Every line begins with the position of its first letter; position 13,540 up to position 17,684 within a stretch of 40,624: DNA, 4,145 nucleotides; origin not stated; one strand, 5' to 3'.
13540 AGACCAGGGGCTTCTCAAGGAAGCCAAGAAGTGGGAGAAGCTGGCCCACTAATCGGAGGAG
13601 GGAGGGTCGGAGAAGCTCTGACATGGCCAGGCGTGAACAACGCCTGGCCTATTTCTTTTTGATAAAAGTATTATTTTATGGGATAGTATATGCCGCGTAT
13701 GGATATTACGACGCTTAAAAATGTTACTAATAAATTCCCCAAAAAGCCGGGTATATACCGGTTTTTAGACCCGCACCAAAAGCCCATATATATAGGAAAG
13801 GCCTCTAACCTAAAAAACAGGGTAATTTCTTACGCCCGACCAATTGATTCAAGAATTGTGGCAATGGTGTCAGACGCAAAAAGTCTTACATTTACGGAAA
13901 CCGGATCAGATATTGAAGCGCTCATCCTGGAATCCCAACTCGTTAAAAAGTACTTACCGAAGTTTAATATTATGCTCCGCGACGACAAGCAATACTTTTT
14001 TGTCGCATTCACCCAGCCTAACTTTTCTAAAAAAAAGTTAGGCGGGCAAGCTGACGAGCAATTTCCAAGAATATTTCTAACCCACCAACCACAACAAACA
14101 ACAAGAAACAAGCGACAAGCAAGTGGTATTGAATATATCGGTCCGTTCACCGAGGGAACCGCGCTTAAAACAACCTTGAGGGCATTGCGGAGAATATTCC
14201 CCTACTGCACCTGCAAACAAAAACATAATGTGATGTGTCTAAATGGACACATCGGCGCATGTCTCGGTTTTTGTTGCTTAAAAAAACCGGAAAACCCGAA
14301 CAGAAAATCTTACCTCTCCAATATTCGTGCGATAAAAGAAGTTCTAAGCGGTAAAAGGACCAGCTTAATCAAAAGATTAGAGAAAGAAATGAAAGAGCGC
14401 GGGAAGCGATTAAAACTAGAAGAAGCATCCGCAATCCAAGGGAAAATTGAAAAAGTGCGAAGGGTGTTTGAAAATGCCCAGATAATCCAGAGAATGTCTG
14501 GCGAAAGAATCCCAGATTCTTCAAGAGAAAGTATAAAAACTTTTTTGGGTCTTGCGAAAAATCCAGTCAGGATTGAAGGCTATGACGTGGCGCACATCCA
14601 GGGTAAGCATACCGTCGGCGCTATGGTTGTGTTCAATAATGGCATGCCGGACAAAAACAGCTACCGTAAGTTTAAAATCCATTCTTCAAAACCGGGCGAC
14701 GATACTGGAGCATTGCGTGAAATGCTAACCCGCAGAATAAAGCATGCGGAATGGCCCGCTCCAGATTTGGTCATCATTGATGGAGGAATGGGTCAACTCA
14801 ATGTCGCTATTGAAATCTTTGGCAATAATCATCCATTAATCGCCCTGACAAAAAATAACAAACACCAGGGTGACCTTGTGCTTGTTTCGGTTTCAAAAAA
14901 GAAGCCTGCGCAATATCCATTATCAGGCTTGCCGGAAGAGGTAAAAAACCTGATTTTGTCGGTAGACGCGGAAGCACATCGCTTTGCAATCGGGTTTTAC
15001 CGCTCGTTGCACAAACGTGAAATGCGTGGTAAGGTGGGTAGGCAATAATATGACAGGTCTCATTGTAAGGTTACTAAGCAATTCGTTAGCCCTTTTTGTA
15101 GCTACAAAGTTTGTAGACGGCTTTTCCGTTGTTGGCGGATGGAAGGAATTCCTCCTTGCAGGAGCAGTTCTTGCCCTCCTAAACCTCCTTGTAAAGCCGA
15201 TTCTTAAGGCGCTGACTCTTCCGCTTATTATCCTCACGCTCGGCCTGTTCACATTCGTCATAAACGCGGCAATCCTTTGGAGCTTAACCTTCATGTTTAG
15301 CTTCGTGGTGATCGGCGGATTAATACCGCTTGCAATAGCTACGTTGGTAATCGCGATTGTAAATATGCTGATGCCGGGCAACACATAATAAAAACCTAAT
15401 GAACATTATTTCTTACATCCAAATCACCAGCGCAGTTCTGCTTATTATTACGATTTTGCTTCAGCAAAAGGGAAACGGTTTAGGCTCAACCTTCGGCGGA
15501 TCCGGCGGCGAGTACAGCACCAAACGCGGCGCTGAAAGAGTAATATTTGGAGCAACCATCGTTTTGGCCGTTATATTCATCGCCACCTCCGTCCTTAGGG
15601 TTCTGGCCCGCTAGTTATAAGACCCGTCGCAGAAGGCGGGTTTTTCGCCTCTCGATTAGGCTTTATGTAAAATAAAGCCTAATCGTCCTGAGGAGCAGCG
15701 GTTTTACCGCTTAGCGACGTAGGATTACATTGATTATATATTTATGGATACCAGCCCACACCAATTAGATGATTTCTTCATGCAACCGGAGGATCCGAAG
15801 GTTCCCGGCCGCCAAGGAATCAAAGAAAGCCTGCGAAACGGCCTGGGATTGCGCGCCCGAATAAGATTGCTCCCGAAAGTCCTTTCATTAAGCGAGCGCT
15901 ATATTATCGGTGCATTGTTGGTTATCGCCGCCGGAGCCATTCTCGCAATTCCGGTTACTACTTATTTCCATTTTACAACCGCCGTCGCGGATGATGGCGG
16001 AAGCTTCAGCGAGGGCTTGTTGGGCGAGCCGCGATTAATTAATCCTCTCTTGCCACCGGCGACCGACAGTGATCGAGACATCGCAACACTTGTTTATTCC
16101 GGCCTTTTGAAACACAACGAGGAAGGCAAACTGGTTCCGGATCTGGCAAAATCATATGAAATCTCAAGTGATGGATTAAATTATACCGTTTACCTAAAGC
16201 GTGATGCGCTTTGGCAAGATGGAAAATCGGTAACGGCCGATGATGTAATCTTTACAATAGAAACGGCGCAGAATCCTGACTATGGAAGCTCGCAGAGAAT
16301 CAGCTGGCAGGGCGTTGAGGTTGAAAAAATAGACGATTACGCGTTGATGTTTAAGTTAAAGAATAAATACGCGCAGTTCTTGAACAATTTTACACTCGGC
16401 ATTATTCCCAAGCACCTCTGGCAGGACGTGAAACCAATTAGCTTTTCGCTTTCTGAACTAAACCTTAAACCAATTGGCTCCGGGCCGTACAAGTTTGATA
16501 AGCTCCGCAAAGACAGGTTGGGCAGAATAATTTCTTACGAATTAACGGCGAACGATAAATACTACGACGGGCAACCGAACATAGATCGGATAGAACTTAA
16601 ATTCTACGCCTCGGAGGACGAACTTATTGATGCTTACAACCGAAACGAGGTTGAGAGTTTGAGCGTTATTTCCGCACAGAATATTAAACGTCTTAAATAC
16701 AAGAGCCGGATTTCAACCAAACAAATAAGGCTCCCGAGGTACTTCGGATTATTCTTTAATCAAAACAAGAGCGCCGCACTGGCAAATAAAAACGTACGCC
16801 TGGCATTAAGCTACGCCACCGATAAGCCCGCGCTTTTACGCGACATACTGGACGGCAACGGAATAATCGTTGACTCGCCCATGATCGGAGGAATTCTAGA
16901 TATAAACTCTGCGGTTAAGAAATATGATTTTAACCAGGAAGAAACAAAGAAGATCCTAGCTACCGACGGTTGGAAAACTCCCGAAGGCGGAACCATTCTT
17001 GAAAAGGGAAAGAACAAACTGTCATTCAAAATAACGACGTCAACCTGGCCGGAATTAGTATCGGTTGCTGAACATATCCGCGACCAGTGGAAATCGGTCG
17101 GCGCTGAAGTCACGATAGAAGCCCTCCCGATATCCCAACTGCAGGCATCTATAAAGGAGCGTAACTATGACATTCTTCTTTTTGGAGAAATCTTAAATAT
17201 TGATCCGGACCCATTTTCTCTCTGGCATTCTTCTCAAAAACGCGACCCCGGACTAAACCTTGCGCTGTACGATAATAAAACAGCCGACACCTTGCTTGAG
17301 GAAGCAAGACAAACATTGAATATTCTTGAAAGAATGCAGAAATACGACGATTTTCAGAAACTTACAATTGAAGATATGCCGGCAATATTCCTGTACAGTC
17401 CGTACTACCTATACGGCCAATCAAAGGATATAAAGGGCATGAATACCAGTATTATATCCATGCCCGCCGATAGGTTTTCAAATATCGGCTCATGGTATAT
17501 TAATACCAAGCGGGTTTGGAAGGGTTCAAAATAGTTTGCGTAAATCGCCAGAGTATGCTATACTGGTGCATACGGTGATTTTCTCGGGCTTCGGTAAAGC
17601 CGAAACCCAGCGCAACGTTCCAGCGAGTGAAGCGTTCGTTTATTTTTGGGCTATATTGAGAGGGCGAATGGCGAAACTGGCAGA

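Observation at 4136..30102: GC3-rich ORFan cassettes with Shine-Dalgarno sites, inserted singly between core genes that lack SD sites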

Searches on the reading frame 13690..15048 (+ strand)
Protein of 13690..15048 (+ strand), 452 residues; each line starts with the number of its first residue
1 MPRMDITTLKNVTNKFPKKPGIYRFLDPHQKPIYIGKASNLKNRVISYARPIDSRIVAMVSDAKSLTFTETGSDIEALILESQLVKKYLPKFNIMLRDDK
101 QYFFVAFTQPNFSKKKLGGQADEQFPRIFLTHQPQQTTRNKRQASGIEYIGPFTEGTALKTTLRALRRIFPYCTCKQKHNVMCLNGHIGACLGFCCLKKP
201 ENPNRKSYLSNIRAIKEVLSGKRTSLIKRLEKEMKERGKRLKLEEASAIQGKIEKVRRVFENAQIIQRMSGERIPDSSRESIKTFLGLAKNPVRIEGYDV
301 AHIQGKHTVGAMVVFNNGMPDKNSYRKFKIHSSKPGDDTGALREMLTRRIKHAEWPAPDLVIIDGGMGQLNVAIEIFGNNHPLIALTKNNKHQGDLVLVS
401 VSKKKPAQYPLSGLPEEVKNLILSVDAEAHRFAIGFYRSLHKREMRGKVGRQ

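Call 8: search_protein_families(library=ncbifam, max_evalue=0.001, proteins=[window:13690-15048:+])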
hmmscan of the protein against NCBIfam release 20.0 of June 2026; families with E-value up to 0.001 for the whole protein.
window:13690-15048:+ (452 aa): 14 families
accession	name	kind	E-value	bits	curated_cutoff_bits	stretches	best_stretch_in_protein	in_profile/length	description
TIGR00194.1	uvrC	equivalog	2.3e-91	307.2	285.45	2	11-265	3-234/574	excinuclease ABC subunit UvrC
NF001824.0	PRK00558.1-5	equivalog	8.5e-67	226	451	2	7-266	5-250/652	excinuclease ABC subunit UvrC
NF011260.0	PRK14666.1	equivalog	2.3e-62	211.8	649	2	13-262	6-238/698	excinuclease ABC subunit C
NF011261.0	PRK14667.1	equivalog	1.4e-61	208.7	818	2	7-266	4-240/567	excinuclease ABC subunit C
NF011263.0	PRK14669.1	equivalog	6.1e-60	203.4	1108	2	9-265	3-243/624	excinuclease ABC subunit C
NF011262.0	PRK14668.1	equivalog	4.3e-59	200.4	544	2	4-264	1-238/577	excinuclease ABC subunit C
NF011264.0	PRK14670.1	equivalog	5e-57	193.5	1021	2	5-268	4-242/602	excinuclease ABC subunit C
NF011266.0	PRK14672.1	equivalog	6.9e-49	166.8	1504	2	8-273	10-251/691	excinuclease ABC subunit C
NF005906.0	PRK07883.1-4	equivalog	3.6e-40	137.9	495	1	11-267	207-444/563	DEDD exonuclease domain-containing protein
NF005907.0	PRK07883.1-5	equivalog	8.4e-25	87.2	454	1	11-262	222-457/584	DEDD exonuclease domain-containing protein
NF005905.0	PRK07883.1-3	equivalog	5.2e-21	74.9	508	1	11-266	218-453/581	DEDD exonuclease domain-containing protein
NF007833.0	PRK10545.1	equivalog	2.1e-17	63.2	367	1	9-108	24-122/289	excinuclease Cho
NF005904.0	PRK07883.1-2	equivalog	5.6e-13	48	969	1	12-264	225-460/584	DEDD exonuclease domain-containing protein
NF005903.0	PRK07883.1-1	equivalog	5.7e-13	48.2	1038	1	11-254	240-462/642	DEDD exonuclease domain-containing protein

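Call 13: find_related_loci(query=window:13690-15048:+, collection=genome_contigs, flank=10000)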
Query window:13690-15048:+ (452 aa) in genome_contigs; peptide patterns used: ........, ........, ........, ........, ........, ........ (x = any residue, [..] = any of these).
101 stretches matched a pattern; 25 encode a relative of the query (tblastn E <= 1e-3); 25 distinct loci.
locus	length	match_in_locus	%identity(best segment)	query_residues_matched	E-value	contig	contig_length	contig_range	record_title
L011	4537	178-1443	49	4-451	2e-140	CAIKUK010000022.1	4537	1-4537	MAG: Candidatus Yanofskybacteria bacterium isolate LJ-13-9m_bin-277 genome assembly, contig: bin-277:22/24, whole genome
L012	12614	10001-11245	49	7-446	2e-135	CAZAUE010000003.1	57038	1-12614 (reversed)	MAG TPA_asm: uncultured Candidatus Saccharibacteria bacterium isolate SRP050083_co1_186 genome assembly, contig: NODE_12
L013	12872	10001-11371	47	15-445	8e-135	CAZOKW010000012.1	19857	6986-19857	MAG TPA_asm: uncultured Candidatus Saccharibacteria bacterium isolate SRP178908_co1_360 genome assembly, contig: NODE_17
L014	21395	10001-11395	45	3-447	3e-132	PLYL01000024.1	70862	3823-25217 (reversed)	MAG: Candidatus Yanofskybacteria bacterium isolate palsa_1334 73.20120700_P3D.271_contig_37437, whole genome shotgun seq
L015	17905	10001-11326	45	4-445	8e-131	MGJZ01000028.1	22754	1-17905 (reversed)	MAG: Candidatus Yanofskybacteria bacterium RIFCSPHIGHO2_02_FULL_50_12 rifcsphigho2_02_scaffold_5750, whole genome shotgu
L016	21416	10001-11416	48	17-451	2e-128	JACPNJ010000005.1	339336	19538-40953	MAG: Candidatus Yanofskybacteria bacterium isolate NC_groundwater_572_Ag_S-0.1um_42_14 S35_SO-1_scaffold_295557, whole g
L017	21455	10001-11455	45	4-445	2e-127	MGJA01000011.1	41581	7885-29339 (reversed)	MAG: Candidatus Yanofskybacteria bacterium RIFCSPHIGHO2_01_FULL_41_21 rifcsphigho2_01_scaffold_4638, whole genome shotgu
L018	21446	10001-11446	43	3-445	1e-126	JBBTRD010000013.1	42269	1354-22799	MAG: Patescibacteria group bacterium isolate H41-bin020_1 H41_bin020_1_000000000013, whole genome shotgun sequence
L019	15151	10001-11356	48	4-446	2e-138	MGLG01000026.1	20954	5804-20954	MAG: Candidatus Yanofskybacteria bacterium RIFOXYD1_FULL_42_10 rifoxyd1_full_scaffold_4066, whole genome shotgun sequenc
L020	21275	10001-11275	47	5-445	3e-120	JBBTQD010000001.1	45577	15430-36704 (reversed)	MAG: Patescibacteria group bacterium isolate H51-bin021_1 H51_bin021_1_000000000001, whole genome shotgun sequence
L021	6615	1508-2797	41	16-445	3e-108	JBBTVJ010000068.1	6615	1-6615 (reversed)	MAG: Patescibacteria group bacterium isolate H51-bin155_1 H51_bin155_1_000000000068, whole genome shotgun sequence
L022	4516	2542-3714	42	17-445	1e-108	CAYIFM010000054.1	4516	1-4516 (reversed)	MAG TPA_asm: uncultured Candidatus Saccharibacteria bacterium isolate ERP119705_co18_8 genome assembly, contig: NODE_274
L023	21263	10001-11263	44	15-443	3e-107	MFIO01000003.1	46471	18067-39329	MAG: Candidatus Giovannonibacteria bacterium RIFCSPLOWO2_12_FULL_43_11c rifcsplowo2_12_scaffold_1080, whole genome shotg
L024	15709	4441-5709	44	15-452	4e-106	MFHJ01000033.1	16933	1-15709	MAG: Candidatus Giovannonibacteria bacterium RIFCSPHIGHO2_02_43_16 rifcsphigho2_02_sub10_scaffold_402, whole genome shot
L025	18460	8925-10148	44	15-438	6e-105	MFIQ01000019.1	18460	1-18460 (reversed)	MAG: Candidatus Giovannonibacteria bacterium RIFCSPLOWO2_12_FULL_44_15 rifcsplowo2_12_scaffold_3483, whole genome shotgu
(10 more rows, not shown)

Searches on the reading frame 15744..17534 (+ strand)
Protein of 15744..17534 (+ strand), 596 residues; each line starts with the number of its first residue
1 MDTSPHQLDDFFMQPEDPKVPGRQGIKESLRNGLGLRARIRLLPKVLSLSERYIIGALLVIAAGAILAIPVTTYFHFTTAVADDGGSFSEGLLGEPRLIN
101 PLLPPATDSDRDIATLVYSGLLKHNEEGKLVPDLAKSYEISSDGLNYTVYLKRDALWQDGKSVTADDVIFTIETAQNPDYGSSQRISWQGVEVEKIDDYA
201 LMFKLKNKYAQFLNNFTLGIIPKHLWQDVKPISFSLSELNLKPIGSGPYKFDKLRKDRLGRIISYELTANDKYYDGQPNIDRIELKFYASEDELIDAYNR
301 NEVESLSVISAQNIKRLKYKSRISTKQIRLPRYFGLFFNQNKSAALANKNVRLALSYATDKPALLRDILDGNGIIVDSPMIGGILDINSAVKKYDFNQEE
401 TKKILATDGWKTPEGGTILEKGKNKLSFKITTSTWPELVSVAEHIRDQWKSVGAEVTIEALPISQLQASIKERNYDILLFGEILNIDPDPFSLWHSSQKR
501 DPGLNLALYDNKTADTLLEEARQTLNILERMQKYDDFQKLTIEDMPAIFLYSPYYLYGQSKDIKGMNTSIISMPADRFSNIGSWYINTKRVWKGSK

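Call 8: search_protein_families(library=ncbifam, max_evalue=0.001, proteins=[window:15744-17534:+])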
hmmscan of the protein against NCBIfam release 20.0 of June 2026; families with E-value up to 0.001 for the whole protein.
window:15744-17534:+ (596 aa): 11 families
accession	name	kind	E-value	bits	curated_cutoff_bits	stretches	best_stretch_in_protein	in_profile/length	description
NF045467.1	Opp4A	equivalog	3.5e-50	170.8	650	1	107-571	56-546/556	oligopeptide ABC transporter substrate-binding protein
TIGR02294.1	nickel_nikA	equivalog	4e-39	134.5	393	1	113-540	31-457/501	nickel ABC transporter substrate-binding protein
NF045468.1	Opp5A_nikA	equivalog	1.4e-34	119.5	600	1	117-569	44-475/488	nickel ABC transporter substrate-binding protein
NF047575.1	opine_bind_CntA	exception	2.6e-30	105.5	800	1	114-538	62-487/535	staphylopine-dependent metal ABC transporter substrate-binding lipoprotein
NF043070.1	DppA_dipep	equivalog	6.6e-29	100.8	1005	1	114-565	57-518/535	dipeptide ABC transporter periplasmic-binding protein DppA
NF011689.0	PRK15109.1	equivalog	2.2e-23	82.7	560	1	116-569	64-526/547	ABC transporter substrate-binding protein SapA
NF011942.0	PRK15413.1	equivalog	5.1e-23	81.5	594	1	112-566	53-496/512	glutathione ABC transporter substrate-binding protein GsiB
TIGR04028.1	SBP_KPN_01854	hypoth_equivalog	1.1e-18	67.1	468.5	1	129-575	43-502/509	TIGR04028 family ABC transporter substrate-binding protein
NF011684.0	PRK15104.1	equivalog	3.9e-09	35.8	947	1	111-199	63-150/543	oligopeptide ABC transporter substrate-binding protein OppA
NF007287.0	PRK09755.1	equivalog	2.7e-07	29.8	1098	1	113-181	59-127/535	ABC transporter substrate-binding protein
NF010149.0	PRK13626.1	equivalog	6.7e-06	25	476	1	107-286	140-302/552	HTH-type transcriptional regulator SgrR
